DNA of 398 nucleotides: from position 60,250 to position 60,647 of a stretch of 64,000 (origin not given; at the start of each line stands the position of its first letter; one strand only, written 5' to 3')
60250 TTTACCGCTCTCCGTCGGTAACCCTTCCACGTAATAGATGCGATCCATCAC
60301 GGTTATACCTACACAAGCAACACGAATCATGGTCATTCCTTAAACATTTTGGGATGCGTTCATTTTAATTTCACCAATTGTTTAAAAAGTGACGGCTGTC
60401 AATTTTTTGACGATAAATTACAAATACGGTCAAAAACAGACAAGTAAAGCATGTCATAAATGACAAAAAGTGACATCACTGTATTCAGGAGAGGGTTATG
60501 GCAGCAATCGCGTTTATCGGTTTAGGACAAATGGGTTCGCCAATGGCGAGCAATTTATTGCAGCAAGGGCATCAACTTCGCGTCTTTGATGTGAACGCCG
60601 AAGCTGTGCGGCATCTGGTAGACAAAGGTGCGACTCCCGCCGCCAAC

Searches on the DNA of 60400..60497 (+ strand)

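Call 25: search_dna_similar(query=window:60400-60497:+, collection=ecoli_genomes, mode=near, max_rows=40)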
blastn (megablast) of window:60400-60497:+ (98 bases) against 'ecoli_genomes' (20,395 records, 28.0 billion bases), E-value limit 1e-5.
Records with a match: 3614; places in all: 3614; records where one place covers at least 80% of the query: 3612.
Genomes with a match: 3614 of 5426; with a place that covers at least 80% of the query: 3612. Places per genome that has any: lowest 1, median 1, highest 1. On chromosomes: 3614 places; on plasmids: 0.
Best place of each record, by identity: >=99% 7; 95-99% 3213; 90-95% 394.
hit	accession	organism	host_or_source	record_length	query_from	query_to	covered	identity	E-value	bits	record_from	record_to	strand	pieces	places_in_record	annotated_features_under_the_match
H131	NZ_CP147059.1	Escherichia coli strain JKHS016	hospital wastewater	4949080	1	98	100%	100.0%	3e-43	182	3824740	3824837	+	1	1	none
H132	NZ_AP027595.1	Escherichia coli strain LR-64-2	Homo sapiens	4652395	1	98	100%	100.0%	3e-43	182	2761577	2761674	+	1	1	none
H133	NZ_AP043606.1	Escherichia coli strain AST198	Homo sapiens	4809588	1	98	100%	100.0%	3e-43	182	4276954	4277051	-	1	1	none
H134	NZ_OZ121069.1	Escherichia coli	Homo sapiens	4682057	1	98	100%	100.0%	3e-43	182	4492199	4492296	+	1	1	none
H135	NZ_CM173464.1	Escherichia coli strain E423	cloacal swab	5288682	1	98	100%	100.0%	3e-43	182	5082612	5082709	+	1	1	none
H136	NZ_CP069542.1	Escherichia coli strain FDAARGOS_1248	Homo sapiens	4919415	1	98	100%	99.0%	1e-41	176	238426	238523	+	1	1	none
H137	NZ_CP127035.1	Escherichia coli strain TW10573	Homo sapiens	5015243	1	98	100%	99.0%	1e-41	176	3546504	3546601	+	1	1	none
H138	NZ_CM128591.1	Escherichia coli strain 200112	Homo sapiens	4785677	1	98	100%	99.0%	1e-41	176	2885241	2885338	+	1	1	none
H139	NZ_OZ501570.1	Escherichia coli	Homo sapiens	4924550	1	98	100%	99.0%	1e-41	176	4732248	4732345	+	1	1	none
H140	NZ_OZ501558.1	Escherichia coli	Homo sapiens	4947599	1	98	100%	99.0%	1e-41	176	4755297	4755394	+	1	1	none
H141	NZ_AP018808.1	Escherichia coli strain E2865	Bos taurus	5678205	1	98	100%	98.0%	6e-40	171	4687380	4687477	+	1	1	none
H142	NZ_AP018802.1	Escherichia coli strain E2863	Bos taurus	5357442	1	98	100%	98.0%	6e-40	171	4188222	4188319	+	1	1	none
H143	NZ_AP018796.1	Escherichia coli strain E2855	Bos taurus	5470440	1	98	100%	98.0%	6e-40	171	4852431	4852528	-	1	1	none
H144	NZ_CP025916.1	Escherichia coli strain 120899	Homo sapiens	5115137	1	98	100%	98.0%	6e-40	171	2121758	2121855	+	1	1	none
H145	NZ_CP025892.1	Escherichia coli strain 503025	Homo sapiens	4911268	1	98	100%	98.0%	6e-40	171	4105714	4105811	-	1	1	none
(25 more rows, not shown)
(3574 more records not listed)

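Call 27: get_annotated_region(hit=H137, flank=4000)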
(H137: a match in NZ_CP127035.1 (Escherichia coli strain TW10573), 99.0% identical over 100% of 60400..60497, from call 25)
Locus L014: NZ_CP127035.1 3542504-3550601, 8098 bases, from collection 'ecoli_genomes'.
description: Escherichia coli strain TW10573 chromosome, complete genome
organism: Escherichia coli strain TW10573 (NCBI taxid 562)
replicon: chromosome; assembly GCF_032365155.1
host: Homo sapiens; source: stool; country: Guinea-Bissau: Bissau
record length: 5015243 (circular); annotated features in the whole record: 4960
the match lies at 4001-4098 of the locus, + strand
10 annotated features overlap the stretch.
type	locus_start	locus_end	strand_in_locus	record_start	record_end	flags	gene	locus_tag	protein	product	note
CDS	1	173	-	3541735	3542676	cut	fabY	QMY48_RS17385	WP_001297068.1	fatty acid biosynthesis protein FabY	-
CDS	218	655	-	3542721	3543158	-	dtd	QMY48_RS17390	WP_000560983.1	D-aminoacyl-tRNA deacylase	-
CDS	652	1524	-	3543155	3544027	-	yihY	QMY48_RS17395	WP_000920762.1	virulence factor BrkB family protein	-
CDS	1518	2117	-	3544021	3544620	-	yihX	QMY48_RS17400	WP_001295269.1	glucose-1-phosphatase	-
CDS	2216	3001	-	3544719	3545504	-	csqR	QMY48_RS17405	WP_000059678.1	DeoR/GlpR family DNA-binding transcription regulator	-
CDS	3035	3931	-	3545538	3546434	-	yihV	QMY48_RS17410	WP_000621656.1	sulfofructose kinase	-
CDS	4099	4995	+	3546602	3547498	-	yihU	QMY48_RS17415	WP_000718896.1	sulfolactaldehyde 3-reductase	-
CDS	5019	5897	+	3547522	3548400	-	yihT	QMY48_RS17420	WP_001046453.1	sulfofructosephosphate aldolase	-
CDS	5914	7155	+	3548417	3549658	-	yihS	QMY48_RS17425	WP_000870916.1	sulfoquinovose isomerase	-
CDS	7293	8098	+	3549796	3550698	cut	yihR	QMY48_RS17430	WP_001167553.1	aldose-1-epimerase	-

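Call 28: get_annotated_region(hit=H139, flank=4000)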
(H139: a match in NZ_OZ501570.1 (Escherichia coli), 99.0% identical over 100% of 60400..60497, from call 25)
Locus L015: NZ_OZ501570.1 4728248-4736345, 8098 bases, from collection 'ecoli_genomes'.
description: Escherichia coli isolate NRZ101541 chromosome 1, complete sequence
organism: Escherichia coli (NCBI taxid 562)
replicon: chromosome; assembly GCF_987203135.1
host: Homo sapiens; source: swab; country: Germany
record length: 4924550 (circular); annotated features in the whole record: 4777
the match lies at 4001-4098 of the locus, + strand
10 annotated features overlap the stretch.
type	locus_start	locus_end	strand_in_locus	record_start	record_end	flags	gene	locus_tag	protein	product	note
CDS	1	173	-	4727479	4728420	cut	fabY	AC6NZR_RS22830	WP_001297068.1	fatty acid biosynthesis protein FabY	-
CDS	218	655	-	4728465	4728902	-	dtd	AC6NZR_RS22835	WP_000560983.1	D-aminoacyl-tRNA deacylase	-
CDS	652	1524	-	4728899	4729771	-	yihY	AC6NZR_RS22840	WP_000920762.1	virulence factor BrkB family protein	-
CDS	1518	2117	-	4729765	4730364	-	yihX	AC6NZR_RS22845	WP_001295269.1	glucose-1-phosphatase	-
CDS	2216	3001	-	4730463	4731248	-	csqR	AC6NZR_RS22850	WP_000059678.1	DeoR/GlpR family DNA-binding transcription regulator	-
CDS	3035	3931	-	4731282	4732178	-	yihV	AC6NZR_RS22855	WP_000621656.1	sulfofructose kinase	-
CDS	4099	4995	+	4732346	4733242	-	yihU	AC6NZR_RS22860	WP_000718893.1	sulfolactaldehyde 3-reductase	-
CDS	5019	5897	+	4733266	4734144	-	yihT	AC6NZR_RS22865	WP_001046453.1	sulfofructosephosphate aldolase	-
CDS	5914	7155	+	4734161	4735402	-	yihS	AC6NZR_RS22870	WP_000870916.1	sulfoquinovose isomerase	-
CDS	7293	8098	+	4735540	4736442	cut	yihR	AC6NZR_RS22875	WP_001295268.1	aldose-1-epimerase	-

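Call 29: get_annotated_region(hit=H141, flank=4000)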
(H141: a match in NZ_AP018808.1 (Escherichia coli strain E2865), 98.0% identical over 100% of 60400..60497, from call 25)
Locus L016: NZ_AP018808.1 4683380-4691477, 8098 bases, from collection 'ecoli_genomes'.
description: Escherichia coli strain E2865 chromosome, complete genome
organism: Escherichia coli strain E2865 (NCBI taxid 562)
replicon: chromosome; assembly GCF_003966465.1
host: Bos taurus; source: -; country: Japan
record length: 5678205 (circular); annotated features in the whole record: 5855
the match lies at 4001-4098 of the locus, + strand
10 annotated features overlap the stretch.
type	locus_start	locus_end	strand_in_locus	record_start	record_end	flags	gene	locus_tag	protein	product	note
CDS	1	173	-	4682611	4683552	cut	fabY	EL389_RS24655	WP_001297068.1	fatty acid biosynthesis protein FabY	-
CDS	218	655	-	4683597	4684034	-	dtd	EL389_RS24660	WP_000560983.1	D-aminoacyl-tRNA deacylase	-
CDS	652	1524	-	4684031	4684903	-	yihY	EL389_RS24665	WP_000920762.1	virulence factor BrkB family protein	-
CDS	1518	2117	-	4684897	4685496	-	yihX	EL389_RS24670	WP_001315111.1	glucose-1-phosphatase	-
CDS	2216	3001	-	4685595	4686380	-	csqR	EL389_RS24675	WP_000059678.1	DeoR/GlpR family DNA-binding transcription regulator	-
CDS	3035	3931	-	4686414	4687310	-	yihV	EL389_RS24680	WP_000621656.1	sulfofructose kinase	-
CDS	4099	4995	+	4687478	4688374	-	yihU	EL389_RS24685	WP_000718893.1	sulfolactaldehyde 3-reductase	-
CDS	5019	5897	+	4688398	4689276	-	yihT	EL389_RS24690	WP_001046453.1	sulfofructosephosphate aldolase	-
CDS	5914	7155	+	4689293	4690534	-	yihS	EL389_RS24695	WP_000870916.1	sulfoquinovose isomerase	-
CDS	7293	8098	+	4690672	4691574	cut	yihR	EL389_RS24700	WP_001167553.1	aldose-1-epimerase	-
